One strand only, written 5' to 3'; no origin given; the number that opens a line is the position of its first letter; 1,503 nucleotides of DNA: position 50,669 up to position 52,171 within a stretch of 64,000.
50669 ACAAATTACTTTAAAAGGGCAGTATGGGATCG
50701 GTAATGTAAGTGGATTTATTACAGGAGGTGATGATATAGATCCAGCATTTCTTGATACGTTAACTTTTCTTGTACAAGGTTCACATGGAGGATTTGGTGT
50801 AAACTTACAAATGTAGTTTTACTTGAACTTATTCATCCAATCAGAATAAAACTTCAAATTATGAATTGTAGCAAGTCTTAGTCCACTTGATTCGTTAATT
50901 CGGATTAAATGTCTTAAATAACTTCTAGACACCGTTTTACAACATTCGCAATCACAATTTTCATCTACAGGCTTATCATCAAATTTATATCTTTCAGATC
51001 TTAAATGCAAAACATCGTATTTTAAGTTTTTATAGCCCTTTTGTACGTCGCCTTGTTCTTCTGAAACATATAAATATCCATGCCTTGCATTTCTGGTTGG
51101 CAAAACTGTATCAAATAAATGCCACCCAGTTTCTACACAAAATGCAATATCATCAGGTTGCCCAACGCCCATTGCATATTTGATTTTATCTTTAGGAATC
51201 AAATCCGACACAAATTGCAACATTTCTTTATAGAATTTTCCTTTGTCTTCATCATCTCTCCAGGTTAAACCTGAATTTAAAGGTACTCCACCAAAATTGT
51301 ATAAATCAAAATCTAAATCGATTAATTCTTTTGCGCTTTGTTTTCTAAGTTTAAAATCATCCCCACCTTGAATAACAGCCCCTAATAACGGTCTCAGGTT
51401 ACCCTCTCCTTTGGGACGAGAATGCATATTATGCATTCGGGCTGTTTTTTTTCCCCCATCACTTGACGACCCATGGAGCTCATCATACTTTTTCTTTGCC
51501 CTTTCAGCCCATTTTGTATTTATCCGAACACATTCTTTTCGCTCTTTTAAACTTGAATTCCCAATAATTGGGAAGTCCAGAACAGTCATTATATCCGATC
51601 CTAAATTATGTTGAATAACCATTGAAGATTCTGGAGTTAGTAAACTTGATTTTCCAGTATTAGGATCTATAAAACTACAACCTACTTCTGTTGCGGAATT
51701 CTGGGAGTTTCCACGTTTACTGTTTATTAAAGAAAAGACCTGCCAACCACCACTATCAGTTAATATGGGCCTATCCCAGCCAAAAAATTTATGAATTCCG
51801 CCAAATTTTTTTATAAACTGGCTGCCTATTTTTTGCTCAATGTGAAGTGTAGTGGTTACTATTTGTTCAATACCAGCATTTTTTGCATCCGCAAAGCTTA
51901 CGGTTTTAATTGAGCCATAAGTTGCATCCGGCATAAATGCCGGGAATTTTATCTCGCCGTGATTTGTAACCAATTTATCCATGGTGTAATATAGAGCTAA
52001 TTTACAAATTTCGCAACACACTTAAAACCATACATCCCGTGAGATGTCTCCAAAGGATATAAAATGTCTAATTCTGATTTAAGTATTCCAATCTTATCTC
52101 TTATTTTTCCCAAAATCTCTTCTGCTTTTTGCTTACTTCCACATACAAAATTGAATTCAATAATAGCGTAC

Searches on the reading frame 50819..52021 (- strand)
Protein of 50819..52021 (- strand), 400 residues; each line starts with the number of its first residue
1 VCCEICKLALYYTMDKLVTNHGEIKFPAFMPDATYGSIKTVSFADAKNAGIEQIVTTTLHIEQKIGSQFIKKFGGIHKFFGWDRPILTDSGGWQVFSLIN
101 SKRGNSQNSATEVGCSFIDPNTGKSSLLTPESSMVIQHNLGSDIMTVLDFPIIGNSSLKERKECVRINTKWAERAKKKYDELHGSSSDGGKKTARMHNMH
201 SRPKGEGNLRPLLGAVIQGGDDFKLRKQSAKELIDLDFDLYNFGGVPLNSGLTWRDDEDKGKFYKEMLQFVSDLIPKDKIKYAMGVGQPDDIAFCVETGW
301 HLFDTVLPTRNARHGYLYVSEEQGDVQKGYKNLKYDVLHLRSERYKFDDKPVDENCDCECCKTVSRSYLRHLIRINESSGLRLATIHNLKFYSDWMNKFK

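Call 99: search_protein_families(library=pfam, proteins=[window:50819-52021:-], max_evalue=0.00001)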
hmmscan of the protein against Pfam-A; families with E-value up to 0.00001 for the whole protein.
window:50819-52021:- (400 aa): 1 family
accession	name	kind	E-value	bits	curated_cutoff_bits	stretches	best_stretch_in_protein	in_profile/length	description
PF01702.25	TGT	-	9.4e-92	308.2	26.3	1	16-399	7-335/357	Queuine tRNA-ribosyltransferase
